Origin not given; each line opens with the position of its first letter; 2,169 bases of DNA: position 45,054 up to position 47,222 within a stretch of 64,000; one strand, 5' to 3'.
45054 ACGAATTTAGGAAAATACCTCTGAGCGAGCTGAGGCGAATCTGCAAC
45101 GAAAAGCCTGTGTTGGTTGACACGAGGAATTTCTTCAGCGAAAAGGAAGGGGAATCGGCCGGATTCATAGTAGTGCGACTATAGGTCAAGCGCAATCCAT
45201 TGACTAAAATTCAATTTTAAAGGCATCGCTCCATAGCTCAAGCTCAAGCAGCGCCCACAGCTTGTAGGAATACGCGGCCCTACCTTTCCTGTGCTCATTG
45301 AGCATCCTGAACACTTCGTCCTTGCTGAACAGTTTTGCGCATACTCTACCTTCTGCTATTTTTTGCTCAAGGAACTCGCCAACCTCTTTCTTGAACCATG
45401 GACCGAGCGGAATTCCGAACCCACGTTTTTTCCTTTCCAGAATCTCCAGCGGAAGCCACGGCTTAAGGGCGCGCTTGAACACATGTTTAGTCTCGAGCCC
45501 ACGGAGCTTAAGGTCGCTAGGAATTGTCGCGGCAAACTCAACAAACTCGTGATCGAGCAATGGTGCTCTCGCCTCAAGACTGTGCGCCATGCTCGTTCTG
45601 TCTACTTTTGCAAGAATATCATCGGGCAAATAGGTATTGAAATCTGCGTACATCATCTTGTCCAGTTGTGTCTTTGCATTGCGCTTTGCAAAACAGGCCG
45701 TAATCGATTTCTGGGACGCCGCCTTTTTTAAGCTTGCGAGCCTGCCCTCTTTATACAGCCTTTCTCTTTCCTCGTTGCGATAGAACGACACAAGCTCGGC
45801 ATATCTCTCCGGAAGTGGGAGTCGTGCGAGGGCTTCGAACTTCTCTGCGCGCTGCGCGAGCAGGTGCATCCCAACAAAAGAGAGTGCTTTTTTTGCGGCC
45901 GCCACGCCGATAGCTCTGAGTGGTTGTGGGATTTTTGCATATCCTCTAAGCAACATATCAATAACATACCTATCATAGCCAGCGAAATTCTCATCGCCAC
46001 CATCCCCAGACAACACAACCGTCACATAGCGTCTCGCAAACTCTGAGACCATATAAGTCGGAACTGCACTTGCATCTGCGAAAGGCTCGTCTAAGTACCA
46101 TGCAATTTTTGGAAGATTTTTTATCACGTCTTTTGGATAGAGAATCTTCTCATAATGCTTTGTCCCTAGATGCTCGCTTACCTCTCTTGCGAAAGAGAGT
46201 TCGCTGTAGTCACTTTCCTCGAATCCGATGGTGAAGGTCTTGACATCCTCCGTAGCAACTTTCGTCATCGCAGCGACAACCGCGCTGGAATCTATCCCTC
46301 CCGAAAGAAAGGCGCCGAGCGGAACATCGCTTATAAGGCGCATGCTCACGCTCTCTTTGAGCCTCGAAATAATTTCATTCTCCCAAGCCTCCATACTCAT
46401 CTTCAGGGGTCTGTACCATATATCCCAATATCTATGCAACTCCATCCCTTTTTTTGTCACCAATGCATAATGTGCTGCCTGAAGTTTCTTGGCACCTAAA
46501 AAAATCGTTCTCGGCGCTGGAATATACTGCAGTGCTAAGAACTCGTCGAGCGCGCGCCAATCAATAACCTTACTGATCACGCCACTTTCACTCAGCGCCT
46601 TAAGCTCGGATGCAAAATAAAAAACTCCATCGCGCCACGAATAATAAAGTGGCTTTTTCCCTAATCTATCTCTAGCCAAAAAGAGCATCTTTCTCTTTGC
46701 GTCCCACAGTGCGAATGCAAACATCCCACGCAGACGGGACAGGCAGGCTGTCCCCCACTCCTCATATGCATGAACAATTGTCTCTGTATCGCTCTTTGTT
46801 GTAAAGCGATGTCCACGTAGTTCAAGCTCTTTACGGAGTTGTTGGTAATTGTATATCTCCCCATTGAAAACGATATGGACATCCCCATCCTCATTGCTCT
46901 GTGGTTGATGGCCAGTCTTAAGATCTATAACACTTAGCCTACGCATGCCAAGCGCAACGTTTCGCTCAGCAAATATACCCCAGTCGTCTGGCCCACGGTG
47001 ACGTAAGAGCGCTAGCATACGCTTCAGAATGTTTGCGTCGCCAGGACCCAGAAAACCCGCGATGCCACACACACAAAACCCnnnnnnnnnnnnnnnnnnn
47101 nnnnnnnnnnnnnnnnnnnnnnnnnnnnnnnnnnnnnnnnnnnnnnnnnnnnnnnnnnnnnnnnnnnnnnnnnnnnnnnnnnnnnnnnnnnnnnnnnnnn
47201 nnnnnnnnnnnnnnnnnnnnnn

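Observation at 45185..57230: Low-GC (~35-50%) segment embedded in the ~60% GC glycosylation locus, pointing to a horizontally acquired glycan-modification cassette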

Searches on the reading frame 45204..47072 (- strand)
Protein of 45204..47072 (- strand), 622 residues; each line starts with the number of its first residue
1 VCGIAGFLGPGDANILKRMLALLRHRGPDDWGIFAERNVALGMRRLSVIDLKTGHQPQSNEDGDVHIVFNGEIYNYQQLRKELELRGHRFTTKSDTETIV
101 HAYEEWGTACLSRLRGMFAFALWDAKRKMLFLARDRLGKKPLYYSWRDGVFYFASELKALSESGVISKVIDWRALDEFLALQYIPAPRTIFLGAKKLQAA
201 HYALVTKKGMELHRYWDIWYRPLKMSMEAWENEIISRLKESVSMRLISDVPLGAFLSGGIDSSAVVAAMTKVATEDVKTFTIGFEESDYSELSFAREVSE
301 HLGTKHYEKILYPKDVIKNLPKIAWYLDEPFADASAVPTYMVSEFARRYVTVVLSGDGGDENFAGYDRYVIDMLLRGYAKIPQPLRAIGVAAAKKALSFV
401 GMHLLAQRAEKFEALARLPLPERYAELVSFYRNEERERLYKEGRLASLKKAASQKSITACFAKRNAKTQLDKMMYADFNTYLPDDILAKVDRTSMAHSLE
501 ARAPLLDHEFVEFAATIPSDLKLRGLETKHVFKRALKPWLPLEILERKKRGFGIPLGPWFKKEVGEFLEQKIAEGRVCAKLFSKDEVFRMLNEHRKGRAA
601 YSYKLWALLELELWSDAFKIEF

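Call 8: search_protein_families(library=pfam, proteins=[window:45204-47072:-])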
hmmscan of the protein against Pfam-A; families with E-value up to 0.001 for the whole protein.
window:45204-47072:- (622 aa): 4 families
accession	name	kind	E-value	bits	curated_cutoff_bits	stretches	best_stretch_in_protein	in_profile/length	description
PF00733.27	Asn_synthase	-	1.3e-105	354.4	21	1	236-615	4-353/354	Asparagine synthase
PF13537.11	GATase_7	-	1.4e-50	170.8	25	1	44-161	2-122/123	Glutamine amidotransferase domain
PF13522.11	GATase_6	-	3.6e-46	156.9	27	1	28-156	1-130/130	Glutamine amidotransferase domain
PF12481.13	DUF3700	-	1.3e-05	25.2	27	1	64-156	76-172/228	Aluminium induced protein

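Call 19: find_homologous_proteins(query=window:45204-47072:-, max_evalue=1e-40)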
Query window:45204-47072:- (622 aa): 8000 proteins with E <= 1e-40 among 8000 candidates; the best 120 are listed.
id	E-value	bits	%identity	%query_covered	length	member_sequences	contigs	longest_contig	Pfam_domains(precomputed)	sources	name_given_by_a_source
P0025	0.0e+0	1414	100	100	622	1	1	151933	PF12481.14,PF00733.28,PF13522.12,PF13537.12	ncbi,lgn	ncbi:MAG: asparagine synthase (glutamine-hydrolyzing) [Candidatus Micrarchaeia archaeon]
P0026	7.9e-183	628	-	-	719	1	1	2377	PF12481.14,PF00733.28,PF13522.12,PF13537.12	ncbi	-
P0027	9.7e-183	628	48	99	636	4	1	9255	PF00733.28,PF13522.12,PF13537.12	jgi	jgi:asparagine synthase (glutamine-hydrolysing)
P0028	2.5e-182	626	48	99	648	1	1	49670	PF12481.14,PF00733.28,PF13522.12,PF13537.12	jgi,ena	jgi:asparagine synthase (glutamine-hydrolysing)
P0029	4.2e-182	625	49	99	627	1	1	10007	PF12481.14,PF00733.28,PF13522.12,PF13537.12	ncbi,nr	ncbi:MAG: asparagine synthase (glutamine-hydrolyzing) [bacterium]|nr:asparagine synthase (glutamine-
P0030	6.4e-182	625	47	100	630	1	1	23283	PF00733.28,PF13522.12,PF13537.12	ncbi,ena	-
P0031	8.0e-182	625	48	99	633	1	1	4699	PF12481.14,PF00733.28,PF13522.12,PF13537.12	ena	-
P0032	1.3e-181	624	48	99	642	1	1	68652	PF12481.14,PF00733.28,PF13522.12,PF13537.12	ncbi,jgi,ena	ncbi:MAG TPA: asparagine synthase (glutamine-hydrolyzing) [Pyrinomonadaceae bacterium]|jgi:asparagin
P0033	9.0e-181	621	48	99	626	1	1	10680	PF12481.14,PF00733.28,PF13522.12,PF13537.12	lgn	-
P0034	3.2e-180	619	48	99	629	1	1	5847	PF12481.14,PF00733.28,PF13522.12,PF13537.12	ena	-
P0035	4.5e-180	619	47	99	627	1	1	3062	PF12481.14,PF00733.28,PF13522.12,PF13537.12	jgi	jgi:asparagine synthase (glutamine-hydrolysing)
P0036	5.2e-180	619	48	99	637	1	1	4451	PF12481.14,PF00733.28,PF13522.12,PF13537.12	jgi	jgi:asparagine synthase (glutamine-hydrolysing)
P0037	7.3e-180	618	48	99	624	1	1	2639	PF12481.14,PF00733.28,PF13522.12,PF13537.12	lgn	-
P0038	8.8e-180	618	47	99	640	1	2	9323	PF12481.14,PF00733.28,PF13522.12,PF13537.12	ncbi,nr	ncbi:MAG: asparagine synthase (glutamine-hydrolyzing) [Abditibacteriales bacterium]|nr:asparagine sy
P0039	1.3e-179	617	47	99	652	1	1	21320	PF00733.28,PF13522.12,PF13537.12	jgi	-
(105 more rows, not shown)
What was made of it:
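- The named top hits of AsnB-1 are mostly bacterial: Pyrinomonadaceae/Acidobacteriota and Abditibacteriales, at 46-49% (call 19).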

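Call 42: search_protein_families(library=ncbifam, proteins=[window:45204-47072:-], max_evalue=1e-10)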
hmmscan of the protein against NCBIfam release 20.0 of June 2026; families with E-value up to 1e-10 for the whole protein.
window:45204-47072:- (622 aa): 9 families
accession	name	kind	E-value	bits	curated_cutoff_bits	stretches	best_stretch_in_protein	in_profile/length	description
TIGR03108.1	eps_aminotran_1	hypoth_equivalog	9.6e-194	645.6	816.9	1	1-612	1-622/628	XrtA/PEP-CTERM system amidotransferase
TIGR01536.1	asn_synth_AEB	equivalog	5e-161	537.2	267.1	1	2-552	1-517/517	asparagine synthase (glutamine-hydrolyzing)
TIGR03104.1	trio_amidotrans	equivalog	6.4e-130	434.1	570.1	2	1-369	1-383/589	N-acetylglutaminylglutamine amidotransferase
NF006949.0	PRK09431.1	equivalog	9.8e-97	324.7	499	3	1-162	1-167/554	asparagine synthase B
NF033535.1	lass_lactam_cya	exception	4.9e-72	243.5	525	1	10-419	14-436/668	lasso peptide isopeptide bond-forming cyclase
NF033561.1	macrolact_Ik_Al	subfamily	1e-16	60.7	300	1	124-551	87-491/561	albusnodin/ikarugamycin family macrolactam cyclase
NF001484.0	PRK00331.1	subfamily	1.3e-14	53.5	381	1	57-162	87-200/601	isomerizing glutamine--fructose-6-phosphate transaminase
TIGR01135.1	glmS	equivalog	2e-13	49.7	418.05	1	57-162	86-199/607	glutamine--fructose-6-phosphate transaminase (isomerizing)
TIGR01134.1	purF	equivalog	1.1e-11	44.7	350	0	56-161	85-200/432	amidophosphoribosyltransferase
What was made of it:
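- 45204..51856 (-): Module 1, the lowest-GC part of the block: AsnB-1 amidotransferase (45204-47072, 48.5%), UDP-glucuronate 4-epimerase-like SDR (47082-48032, 47.6%), GT2 (48061-49014, 47.1%), GT4-a (49011-50177, 44.4%) and a NodU/CmcH-family carbamoyltransferase (50174-51856, 51.5%). Pfam (call 8) and NCBIfam (call 42).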
